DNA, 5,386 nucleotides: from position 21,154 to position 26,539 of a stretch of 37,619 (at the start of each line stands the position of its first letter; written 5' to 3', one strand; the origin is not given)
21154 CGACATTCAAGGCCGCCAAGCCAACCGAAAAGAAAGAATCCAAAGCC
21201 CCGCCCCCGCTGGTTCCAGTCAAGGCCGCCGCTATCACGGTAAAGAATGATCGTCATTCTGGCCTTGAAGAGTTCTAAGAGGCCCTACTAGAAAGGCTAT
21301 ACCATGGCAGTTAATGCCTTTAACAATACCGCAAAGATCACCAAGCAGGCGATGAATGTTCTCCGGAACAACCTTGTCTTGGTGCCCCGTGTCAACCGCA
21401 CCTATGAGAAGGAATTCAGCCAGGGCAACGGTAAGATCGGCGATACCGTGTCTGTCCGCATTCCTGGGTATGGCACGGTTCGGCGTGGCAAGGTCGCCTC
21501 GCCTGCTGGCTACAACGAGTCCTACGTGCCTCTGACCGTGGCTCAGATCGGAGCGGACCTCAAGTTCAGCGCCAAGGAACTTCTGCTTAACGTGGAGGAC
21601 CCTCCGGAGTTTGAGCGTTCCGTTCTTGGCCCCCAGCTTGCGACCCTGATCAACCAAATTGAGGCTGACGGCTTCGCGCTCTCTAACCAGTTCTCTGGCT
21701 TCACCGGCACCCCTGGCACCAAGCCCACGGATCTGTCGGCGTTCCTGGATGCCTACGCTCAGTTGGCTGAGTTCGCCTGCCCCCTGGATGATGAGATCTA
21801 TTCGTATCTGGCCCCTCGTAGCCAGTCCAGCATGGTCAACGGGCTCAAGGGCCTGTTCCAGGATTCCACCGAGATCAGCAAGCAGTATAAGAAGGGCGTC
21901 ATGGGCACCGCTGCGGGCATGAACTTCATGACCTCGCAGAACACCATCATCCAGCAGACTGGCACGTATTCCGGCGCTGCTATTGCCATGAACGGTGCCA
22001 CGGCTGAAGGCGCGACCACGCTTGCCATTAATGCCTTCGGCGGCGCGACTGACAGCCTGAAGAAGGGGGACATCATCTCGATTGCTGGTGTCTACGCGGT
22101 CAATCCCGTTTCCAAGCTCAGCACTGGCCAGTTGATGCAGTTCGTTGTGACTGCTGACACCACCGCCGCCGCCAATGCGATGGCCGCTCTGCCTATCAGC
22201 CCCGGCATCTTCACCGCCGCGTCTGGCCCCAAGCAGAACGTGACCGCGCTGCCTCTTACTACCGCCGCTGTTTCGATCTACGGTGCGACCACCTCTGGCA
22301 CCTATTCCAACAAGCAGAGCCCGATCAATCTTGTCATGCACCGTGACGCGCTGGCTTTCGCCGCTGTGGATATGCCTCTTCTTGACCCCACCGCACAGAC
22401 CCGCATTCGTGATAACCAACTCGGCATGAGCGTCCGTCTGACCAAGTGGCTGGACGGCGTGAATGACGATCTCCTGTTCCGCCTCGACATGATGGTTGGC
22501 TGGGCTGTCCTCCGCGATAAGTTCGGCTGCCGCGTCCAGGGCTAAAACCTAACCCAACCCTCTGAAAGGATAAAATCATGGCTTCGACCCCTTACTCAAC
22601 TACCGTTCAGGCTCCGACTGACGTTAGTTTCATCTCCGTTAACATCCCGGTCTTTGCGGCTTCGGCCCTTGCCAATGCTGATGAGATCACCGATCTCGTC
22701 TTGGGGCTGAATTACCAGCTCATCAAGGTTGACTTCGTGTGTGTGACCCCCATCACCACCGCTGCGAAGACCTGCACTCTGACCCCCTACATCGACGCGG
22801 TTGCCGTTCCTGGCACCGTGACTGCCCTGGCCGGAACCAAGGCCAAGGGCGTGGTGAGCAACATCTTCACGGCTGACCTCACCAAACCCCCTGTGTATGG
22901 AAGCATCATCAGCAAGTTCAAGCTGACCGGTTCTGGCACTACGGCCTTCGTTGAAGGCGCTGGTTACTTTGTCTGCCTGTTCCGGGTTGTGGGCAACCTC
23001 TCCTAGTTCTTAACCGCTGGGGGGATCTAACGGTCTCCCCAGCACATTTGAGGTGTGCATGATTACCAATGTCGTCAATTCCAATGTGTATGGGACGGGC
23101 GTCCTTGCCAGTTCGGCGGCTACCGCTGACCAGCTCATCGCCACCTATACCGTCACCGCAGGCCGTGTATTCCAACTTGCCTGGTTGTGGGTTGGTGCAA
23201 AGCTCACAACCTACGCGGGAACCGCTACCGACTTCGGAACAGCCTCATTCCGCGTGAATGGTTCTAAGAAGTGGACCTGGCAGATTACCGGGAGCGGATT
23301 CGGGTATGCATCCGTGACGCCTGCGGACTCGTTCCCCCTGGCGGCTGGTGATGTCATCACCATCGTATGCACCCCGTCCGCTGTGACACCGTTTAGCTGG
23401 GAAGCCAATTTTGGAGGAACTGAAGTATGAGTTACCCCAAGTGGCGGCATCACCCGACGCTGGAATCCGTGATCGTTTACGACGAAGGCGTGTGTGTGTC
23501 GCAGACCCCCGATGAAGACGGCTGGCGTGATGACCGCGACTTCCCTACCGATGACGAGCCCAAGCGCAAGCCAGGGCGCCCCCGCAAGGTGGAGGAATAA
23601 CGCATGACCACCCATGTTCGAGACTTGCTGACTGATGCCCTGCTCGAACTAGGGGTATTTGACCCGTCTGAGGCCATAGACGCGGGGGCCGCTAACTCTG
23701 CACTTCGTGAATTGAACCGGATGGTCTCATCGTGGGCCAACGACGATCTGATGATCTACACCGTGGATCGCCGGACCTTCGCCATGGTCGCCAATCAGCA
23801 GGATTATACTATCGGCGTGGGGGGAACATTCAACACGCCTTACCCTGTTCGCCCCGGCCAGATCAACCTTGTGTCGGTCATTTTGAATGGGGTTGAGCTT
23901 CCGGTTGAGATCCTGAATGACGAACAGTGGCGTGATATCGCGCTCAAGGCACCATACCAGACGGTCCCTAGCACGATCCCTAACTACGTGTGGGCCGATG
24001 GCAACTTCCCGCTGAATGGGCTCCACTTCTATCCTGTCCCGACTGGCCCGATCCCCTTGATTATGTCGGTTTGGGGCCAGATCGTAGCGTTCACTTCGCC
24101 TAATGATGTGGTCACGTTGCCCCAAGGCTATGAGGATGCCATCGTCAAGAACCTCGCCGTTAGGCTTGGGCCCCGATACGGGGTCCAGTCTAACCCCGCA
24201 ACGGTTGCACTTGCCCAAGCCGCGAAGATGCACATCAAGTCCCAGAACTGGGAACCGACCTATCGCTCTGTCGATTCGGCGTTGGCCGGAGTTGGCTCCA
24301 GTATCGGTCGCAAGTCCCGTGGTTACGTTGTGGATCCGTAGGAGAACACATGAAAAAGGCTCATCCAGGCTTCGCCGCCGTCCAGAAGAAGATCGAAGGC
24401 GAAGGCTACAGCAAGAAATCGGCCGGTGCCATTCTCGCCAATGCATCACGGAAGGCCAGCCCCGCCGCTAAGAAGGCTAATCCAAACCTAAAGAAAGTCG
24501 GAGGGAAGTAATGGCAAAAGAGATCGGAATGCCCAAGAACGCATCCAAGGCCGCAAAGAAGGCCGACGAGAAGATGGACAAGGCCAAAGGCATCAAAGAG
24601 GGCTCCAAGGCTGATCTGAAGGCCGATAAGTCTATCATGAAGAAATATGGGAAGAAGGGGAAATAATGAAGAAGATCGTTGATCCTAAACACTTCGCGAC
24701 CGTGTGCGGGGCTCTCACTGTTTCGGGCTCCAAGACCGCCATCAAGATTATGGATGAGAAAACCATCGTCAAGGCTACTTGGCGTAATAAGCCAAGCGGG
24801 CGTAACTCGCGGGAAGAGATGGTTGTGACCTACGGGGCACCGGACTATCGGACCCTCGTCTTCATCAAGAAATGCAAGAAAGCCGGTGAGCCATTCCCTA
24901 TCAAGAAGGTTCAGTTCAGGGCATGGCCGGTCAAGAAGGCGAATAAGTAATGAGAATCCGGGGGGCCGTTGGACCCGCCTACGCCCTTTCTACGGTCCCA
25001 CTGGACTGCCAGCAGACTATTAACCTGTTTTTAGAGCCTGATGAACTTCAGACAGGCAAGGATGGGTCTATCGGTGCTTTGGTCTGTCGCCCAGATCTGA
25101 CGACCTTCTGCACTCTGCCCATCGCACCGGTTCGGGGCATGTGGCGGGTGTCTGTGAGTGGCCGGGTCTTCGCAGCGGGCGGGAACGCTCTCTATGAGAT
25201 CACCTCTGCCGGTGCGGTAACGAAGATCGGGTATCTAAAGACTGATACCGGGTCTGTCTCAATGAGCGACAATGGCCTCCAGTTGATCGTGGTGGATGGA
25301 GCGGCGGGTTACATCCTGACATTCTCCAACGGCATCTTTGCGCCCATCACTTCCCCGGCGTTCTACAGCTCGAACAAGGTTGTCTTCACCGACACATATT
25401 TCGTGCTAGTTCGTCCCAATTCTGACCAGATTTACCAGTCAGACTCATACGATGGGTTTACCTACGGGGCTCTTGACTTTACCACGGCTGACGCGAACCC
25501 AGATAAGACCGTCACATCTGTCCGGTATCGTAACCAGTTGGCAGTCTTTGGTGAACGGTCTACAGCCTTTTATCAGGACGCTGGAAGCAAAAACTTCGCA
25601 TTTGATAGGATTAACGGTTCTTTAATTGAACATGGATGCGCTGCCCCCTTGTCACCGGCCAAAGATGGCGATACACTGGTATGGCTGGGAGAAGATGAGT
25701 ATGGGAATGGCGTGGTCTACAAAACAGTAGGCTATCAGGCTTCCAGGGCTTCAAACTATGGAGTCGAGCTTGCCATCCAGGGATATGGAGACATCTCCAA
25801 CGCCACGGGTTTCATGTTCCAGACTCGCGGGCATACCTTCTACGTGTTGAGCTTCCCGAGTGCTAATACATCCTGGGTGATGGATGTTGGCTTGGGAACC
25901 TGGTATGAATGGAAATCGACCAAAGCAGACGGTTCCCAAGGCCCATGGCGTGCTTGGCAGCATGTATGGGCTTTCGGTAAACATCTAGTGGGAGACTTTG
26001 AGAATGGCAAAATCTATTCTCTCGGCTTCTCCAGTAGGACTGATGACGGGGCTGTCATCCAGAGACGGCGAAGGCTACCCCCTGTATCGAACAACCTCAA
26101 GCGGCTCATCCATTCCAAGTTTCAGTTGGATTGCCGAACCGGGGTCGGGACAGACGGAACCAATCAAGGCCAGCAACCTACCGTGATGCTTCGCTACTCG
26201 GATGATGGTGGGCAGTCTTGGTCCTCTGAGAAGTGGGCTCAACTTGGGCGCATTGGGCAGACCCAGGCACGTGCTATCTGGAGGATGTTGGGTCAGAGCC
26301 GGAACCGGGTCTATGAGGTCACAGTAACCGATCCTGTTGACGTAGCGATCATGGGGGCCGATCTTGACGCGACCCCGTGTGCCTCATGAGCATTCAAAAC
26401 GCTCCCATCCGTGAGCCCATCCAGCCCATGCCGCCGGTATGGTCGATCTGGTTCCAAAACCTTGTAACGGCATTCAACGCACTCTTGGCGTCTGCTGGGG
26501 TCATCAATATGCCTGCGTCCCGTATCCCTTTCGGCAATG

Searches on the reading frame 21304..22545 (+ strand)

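Call 16: search_protein_families(library=phrogs, proteins=[window:21304-22545:+], max_evalue=0.001)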
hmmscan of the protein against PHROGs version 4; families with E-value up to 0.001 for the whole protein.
window:21304-22545:+ (413 aa): 2 families
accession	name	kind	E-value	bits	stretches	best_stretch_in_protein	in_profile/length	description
phrog_283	-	head and packaging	4.1e-55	188.7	1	4-412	3-382/385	major head protein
phrog_1302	-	tail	0.00078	20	0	224-310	88-161/201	distal tail protein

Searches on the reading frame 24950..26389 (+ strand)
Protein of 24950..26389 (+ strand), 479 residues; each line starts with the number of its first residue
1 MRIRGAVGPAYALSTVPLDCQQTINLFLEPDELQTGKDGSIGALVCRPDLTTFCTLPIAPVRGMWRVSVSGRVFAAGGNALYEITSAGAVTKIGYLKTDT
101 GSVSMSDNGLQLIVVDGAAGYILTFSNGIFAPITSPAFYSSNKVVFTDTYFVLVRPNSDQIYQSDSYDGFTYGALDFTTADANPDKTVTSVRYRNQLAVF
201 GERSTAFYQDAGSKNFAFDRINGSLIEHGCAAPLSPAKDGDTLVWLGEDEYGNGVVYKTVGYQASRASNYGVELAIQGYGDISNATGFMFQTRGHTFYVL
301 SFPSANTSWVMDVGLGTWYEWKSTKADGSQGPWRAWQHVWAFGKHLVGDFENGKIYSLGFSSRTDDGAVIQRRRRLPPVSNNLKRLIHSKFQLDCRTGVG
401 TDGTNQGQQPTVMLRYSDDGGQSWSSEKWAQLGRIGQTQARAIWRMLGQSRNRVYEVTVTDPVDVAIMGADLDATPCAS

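Call 16: search_protein_families(library=phrogs, proteins=[window:24950-26389:+], max_evalue=0.001)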
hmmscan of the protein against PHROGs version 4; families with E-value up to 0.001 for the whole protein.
window:24950-26389:+ (479 aa): 2 families
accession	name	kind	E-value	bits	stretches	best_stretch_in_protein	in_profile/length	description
phrog_578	-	connector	5.1e-106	356.1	1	9-474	11-469/486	head closure Hc3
phrog_19101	-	unknown function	9.8e-11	41.7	1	410-477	526-593/595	-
